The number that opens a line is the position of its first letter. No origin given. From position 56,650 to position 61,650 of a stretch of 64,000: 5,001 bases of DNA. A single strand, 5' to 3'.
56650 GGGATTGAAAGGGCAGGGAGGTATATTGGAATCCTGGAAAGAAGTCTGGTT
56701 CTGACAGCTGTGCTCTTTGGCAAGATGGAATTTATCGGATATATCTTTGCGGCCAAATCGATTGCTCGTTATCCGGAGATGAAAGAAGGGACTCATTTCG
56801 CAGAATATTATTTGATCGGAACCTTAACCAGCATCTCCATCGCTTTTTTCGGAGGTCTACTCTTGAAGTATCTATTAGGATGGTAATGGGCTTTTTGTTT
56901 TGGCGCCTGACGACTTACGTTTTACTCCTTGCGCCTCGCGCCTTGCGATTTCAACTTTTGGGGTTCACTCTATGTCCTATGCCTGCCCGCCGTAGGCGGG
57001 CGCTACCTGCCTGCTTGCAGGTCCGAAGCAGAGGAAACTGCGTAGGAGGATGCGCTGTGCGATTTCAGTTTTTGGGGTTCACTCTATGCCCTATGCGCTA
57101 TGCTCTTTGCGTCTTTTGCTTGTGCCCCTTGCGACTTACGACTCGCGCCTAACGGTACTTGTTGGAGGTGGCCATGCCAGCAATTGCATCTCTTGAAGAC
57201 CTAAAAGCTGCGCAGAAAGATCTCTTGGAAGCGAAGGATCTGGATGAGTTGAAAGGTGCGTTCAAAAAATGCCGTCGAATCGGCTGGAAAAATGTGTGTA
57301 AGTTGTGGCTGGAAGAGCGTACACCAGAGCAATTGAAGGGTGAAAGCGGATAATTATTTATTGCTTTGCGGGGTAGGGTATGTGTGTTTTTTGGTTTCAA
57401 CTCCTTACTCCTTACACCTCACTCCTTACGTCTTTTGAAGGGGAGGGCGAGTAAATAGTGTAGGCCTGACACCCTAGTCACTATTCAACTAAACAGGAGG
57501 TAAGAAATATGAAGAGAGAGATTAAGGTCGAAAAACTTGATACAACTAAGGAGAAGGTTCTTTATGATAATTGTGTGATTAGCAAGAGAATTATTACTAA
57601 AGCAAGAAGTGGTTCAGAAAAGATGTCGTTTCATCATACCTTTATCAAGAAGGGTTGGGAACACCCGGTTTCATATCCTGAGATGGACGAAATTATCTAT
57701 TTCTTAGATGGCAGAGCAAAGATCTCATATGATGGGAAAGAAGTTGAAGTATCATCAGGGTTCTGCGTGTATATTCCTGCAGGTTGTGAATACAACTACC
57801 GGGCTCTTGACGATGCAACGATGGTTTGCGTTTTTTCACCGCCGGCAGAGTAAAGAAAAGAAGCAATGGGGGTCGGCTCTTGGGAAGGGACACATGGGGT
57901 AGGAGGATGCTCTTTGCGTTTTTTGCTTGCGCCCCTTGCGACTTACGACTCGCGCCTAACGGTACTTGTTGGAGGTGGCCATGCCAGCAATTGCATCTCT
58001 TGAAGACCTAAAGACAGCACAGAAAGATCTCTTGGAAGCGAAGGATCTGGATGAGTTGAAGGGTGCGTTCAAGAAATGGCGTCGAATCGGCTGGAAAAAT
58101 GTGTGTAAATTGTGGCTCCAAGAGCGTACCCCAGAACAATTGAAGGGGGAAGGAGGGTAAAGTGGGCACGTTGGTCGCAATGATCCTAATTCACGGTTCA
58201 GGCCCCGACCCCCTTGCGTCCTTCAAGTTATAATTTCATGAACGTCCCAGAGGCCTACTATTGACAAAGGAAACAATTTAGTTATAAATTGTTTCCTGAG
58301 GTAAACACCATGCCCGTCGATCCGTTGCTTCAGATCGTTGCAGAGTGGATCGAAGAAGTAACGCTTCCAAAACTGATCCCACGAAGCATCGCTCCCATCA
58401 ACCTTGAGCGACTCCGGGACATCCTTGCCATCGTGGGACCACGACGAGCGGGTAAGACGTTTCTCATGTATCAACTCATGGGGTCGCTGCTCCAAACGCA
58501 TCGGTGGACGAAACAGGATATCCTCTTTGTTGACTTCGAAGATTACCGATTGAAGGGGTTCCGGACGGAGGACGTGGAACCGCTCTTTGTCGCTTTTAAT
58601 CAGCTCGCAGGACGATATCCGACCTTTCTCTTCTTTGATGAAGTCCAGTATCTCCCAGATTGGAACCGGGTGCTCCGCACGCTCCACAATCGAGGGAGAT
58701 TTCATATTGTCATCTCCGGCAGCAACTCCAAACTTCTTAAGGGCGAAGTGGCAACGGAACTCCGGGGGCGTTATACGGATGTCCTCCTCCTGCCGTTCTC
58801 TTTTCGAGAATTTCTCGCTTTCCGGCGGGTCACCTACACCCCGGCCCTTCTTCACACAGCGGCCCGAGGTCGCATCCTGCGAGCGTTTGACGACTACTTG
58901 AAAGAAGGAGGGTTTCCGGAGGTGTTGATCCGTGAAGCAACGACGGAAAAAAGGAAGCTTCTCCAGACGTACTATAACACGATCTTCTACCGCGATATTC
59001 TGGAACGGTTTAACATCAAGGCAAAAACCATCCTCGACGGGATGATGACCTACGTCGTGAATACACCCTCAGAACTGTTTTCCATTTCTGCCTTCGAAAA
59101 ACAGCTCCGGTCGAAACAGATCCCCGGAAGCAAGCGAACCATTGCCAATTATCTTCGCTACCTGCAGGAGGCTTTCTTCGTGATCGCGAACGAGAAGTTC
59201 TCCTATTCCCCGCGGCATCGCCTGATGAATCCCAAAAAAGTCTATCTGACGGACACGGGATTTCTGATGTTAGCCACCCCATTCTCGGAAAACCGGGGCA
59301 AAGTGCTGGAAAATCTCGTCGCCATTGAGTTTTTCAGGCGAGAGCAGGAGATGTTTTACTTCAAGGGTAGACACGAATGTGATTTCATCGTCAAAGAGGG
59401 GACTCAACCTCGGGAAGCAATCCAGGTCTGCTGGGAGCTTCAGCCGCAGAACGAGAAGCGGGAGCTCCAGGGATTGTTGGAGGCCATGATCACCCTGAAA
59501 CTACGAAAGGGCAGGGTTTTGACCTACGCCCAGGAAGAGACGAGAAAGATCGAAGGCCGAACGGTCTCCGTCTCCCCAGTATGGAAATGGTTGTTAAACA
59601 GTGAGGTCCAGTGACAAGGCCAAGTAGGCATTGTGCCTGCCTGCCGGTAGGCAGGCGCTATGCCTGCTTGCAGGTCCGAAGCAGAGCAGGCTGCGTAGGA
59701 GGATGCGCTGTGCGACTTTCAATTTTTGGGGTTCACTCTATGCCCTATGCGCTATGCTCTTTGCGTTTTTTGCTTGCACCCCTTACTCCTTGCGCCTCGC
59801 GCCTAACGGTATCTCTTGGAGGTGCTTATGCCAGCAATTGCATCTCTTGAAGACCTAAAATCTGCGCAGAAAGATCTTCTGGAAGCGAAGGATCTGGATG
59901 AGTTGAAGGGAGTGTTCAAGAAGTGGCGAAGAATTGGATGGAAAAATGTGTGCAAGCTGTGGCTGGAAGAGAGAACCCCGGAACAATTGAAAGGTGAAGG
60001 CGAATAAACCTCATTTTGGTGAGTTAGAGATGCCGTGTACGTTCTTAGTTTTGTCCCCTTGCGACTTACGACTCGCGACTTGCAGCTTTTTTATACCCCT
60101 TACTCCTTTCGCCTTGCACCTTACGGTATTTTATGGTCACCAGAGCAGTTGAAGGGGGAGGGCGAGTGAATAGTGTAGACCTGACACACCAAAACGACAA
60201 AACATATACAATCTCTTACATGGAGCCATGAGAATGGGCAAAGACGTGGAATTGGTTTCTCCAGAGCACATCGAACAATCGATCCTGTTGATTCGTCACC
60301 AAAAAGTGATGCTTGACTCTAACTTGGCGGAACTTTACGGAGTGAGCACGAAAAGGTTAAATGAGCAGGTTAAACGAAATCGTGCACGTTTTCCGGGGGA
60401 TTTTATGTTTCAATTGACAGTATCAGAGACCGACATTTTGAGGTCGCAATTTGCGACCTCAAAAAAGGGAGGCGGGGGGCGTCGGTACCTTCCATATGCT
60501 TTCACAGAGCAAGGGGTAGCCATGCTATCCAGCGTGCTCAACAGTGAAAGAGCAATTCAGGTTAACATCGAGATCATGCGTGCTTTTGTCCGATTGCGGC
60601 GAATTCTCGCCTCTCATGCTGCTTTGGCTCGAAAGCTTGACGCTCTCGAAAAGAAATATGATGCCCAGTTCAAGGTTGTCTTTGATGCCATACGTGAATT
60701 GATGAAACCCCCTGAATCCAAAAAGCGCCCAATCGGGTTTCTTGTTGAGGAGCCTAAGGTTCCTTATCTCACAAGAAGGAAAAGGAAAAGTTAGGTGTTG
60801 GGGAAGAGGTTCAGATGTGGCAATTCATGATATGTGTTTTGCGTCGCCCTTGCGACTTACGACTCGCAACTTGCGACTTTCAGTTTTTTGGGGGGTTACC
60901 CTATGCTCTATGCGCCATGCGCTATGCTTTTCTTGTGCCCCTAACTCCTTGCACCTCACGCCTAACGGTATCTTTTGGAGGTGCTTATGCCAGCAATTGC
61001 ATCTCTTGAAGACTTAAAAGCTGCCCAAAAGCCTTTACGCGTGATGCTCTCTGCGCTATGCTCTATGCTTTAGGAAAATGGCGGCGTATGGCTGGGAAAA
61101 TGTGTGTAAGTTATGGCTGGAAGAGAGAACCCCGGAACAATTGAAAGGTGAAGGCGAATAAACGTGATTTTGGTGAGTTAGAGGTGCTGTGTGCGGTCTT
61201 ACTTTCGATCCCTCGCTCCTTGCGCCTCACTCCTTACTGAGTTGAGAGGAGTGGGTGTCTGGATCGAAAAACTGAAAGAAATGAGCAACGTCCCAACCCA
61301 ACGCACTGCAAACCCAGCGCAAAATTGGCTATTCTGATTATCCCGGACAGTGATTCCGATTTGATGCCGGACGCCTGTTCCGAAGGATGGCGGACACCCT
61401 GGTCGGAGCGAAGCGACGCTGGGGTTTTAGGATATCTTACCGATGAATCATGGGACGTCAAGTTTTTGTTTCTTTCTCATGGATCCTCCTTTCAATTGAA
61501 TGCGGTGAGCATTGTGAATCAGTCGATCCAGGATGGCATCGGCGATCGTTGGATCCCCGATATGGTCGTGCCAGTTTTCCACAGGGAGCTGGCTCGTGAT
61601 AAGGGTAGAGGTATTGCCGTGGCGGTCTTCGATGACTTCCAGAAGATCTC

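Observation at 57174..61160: A 59-aa ORF present four times within 4 kb, each copy upstream of a different cargo gene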

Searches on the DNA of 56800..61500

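Call 11: search_rna_families(source=window, start=56800, end=61500, threshold=evalue, max_evalue=5)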
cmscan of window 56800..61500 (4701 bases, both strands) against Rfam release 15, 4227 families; matches with E-value up to 5: 1.
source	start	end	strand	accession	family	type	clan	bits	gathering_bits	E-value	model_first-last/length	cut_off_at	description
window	57424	57544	+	RF03102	RAGATH-33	Gene; sRNA;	-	17.3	120.4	4.2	1-113/113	no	RAGATH-33 RNA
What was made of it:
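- On Structured RNA (Rfam families or a new motif) in the leader, ORF or trailer: Rfam found nothing in 56.8-61.5 kb at E up to 5, except a 17-bit chance match (call 11).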

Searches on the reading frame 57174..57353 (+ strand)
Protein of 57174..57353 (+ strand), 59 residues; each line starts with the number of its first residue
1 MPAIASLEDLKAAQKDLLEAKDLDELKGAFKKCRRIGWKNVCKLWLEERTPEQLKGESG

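Call 3: search_protein_families(library=pfam, proteins=[window:57174-57353:+], max_evalue=1)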
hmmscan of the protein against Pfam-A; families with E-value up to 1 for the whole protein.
window:57174-57353:+ (59 aa): 2 families
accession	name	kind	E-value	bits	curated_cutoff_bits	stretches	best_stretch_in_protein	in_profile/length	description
PF20056.4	DUF6455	-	0.014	15.8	23.7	1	21-52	34-65/85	Family of unknown function (DUF6455)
PF21023.2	DENR_N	-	0.5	10.5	25.3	0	41-53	22-34/37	DENR, N-terminal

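Call 62: search_protein_families(library=ncbifam, proteins=[window:57174-57350:+], max_evalue=1)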
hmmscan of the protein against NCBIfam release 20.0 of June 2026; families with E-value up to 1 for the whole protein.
window:57174-57350:+ (59 aa): 0 families
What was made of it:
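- On Double-glycine RiPP leader peptides (Nif11/NHLP type): There is no Pfam or NCBIfam hit (calls 3, 62).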

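Call 79: list_cluster_members(proteins=[window:57174-57350:+, window:57981-58157:+, window:59828-60004:+, window:18279-19997:+, window:25321-26832:-, window:12321-14303:-, window:58310-59611:+])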
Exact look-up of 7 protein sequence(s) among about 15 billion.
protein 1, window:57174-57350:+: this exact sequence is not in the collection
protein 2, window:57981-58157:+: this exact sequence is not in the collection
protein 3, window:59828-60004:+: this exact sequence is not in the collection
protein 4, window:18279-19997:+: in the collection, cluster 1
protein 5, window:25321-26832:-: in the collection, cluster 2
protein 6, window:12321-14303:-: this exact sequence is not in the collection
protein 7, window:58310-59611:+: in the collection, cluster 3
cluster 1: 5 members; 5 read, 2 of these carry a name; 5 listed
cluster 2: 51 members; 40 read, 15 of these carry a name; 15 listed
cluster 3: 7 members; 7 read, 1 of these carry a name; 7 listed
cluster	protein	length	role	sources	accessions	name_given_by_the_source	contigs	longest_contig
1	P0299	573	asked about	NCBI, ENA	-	-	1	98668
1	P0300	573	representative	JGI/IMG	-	-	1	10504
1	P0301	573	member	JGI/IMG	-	iron(III) transport system permease protein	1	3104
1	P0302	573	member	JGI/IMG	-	iron(III) transport system permease protein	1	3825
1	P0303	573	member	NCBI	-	-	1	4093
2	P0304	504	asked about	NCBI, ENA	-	-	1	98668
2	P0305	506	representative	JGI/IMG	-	glycerol-3-phosphate dehydrogenase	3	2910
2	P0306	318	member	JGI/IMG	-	glycerol-3-phosphate dehydrogenase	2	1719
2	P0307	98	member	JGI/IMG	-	glycerol-3-phosphate dehydrogenase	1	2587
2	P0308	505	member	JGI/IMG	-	glycerol-3-phosphate dehydrogenase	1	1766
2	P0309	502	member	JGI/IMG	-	glycerol-3-phosphate dehydrogenase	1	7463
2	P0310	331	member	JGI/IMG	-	glycerol-3-phosphate dehydrogenase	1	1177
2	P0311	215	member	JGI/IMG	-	glycerol-3-phosphate dehydrogenase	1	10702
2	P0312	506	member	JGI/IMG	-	glycerol-3-phosphate dehydrogenase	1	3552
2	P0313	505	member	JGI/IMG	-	glycerol-3-phosphate dehydrogenase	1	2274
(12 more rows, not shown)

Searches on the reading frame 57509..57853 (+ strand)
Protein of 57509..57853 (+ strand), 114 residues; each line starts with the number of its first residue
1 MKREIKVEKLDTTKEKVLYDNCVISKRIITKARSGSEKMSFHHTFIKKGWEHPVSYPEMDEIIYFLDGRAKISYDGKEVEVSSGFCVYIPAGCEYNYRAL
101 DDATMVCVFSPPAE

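Call 3: search_protein_families(library=pfam, proteins=[window:57509-57853:+], max_evalue=1)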
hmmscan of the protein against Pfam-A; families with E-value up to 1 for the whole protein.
window:57509-57853:+ (114 aa): 8 families
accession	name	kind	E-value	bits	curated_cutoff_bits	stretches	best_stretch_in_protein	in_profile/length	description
PF07883.17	Cupin_2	-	7.5e-11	42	27.2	1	46-108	5-67/70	Cupin domain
PF06339.18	Ectoine_synth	-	2e-10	41.5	27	1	7-112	6-110/127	Ectoine synthase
PF05899.18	Cupin_3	-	2.4e-05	24.4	23.5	1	53-94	20-61/74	EutQ-like cupin domain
PF06249.18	EutQ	-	5.6e-05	23.4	21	1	53-110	92-146/152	Ethanolamine utilisation protein EutQ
PF02311.25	AraC_binding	-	0.0022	18.1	21.1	1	61-102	25-66/135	AraC-like ligand binding domain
PF14525.12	AraC_binding_2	-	0.054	13.7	27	1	61-108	57-104/173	AraC-binding-like domain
PF04962.18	KduI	-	0.1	12.4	23.9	1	29-108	18-106/262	KduI/IolB family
PF21621.3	MPI_cupin_dom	-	0.14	12.6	27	1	61-93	31-63/79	Mannose-6-phosphate isomerase, cupin domain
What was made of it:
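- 57509..57853 (+): Downstream gene 1: a cupin protein (114 aa). Cupin_2, 7.5e-11 (call 3).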

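Call 63: search_protein_families(library=padloc, proteins=[window:57509-57850:+], max_evalue=0.001)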
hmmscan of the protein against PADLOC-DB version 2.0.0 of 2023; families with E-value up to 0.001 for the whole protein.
window:57509-57850:+ (114 aa): 0 families

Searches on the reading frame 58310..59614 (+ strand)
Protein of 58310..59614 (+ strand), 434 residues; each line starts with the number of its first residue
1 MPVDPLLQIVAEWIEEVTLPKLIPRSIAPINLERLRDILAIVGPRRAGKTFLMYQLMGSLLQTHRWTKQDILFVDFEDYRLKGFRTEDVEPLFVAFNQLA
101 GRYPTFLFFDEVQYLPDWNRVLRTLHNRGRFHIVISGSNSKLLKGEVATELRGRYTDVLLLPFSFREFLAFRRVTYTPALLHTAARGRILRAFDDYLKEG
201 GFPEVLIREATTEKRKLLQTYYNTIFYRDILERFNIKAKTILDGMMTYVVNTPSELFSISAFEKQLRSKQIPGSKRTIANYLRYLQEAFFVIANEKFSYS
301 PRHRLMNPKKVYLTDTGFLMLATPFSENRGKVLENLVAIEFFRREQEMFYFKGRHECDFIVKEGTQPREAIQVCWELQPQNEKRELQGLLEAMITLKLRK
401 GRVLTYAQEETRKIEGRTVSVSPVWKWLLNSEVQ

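Call 3: search_protein_families(library=pfam, proteins=[window:58310-59614:+], max_evalue=1)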
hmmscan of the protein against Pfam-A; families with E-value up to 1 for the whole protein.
window:58310-59614:+ (434 aa): 8 families
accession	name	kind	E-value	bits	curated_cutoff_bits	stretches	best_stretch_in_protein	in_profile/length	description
PF13173.12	AAA_14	-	6.4e-35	120.4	27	1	37-169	3-129/129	AAA domain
PF13635.12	DUF4143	-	8e-16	58.6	28.1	1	228-375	2-159/160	Domain of unknown function (DUF4143)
PF13401.12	AAA_22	-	3.3e-06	27.9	27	1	36-139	5-124/130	AAA domain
PF13481.12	AAA_25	-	0.0038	17.3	27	1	37-80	34-84/195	AAA domain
PF01637.24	ATPase_2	-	0.02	15.1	33.2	1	35-90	19-72/225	ATPase domain predominantly from Archaea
PF13479.12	AAA_24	-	0.071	13.4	27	1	39-95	5-47/195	AAA domain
PF19595.4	DUF6100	-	0.1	12.7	27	1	169-269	100-191/222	Family of unknown function (DUF6100)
PF19993.5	DO-GTPase2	-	0.11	12.6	27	1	38-75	2-36/226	Double-GTPase 2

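Call 21: find_encoding_contigs(protein=window:58310-59611:+, flank=10000, max_places=4)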
Protein window:58310-59611:+ (434 aa): 1 contig read that carries it; 1 place shown.
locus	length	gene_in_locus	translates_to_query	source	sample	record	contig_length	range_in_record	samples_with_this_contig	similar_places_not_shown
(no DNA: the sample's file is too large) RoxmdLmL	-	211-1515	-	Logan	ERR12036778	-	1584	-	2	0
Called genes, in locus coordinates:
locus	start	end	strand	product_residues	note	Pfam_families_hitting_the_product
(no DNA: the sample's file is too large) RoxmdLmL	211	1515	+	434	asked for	PF13173:AAA_14, PF13401:AAA_22 (faint), PF13635:DUF4143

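Call 63: search_protein_families(library=padloc, proteins=[window:58310-59611:+], max_evalue=0.001)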
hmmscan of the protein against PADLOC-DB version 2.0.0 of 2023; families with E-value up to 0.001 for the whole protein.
window:58310-59611:+ (434 aa): 8 families
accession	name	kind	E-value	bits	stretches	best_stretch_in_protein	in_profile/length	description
PDLC04787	PDC-S01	-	5.2e-105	349.7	1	31-431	22-409/412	-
PDLC04789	PDC-S01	-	2.4e-34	117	1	37-378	18-343/375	-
PDLC04790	PDC-S01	-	2.3e-29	100.4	1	20-418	9-409/422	-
PDLC04791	PDC-S01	-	1.1e-18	65.2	1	36-373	19-349/395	-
PDLC04786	PDC-S01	-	3.8e-18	63.5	1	36-365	20-377/439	-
PDLC04788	PDC-S01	-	2.2e-15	54.5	1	39-322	22-310/448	-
PDLC04792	PDC-S01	-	9.2e-15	52.2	1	34-364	17-373/452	-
PDLC04140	mad8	-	1.3e-07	29.5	1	35-246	26-115/314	mads_8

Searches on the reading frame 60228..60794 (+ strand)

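Call 3: search_protein_families(library=pfam, proteins=[window:60228-60794:+], max_evalue=1)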
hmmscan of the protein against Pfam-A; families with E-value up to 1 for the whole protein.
window:60228-60794:+ (188 aa): 2 families
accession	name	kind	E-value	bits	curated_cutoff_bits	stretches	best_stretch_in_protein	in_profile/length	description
PF10543.14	ORF6N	-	8.5e-35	119.4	27.8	1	18-103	2-86/86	ORF6N domain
PF09669.15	Phage_pRha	-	0.0016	19.4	29.9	1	66-124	41-90/91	Phage regulatory protein Rha (Phage_pRha)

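Call 63: search_protein_families(library=padloc, proteins=[window:60228-60791:+], max_evalue=0.001)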
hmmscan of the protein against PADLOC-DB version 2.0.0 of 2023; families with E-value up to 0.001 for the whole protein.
window:60228-60791:+ (188 aa): 3 families
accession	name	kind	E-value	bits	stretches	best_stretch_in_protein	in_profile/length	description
PDLC04869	PDC-S05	-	1.1e-59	200.1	1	6-162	8-164/306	-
PDLC04856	PDC-S05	-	1e-56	189.4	1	8-166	5-169/177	-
PDLC04849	PDC-S05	-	3.9e-38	129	1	10-145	5-139/183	-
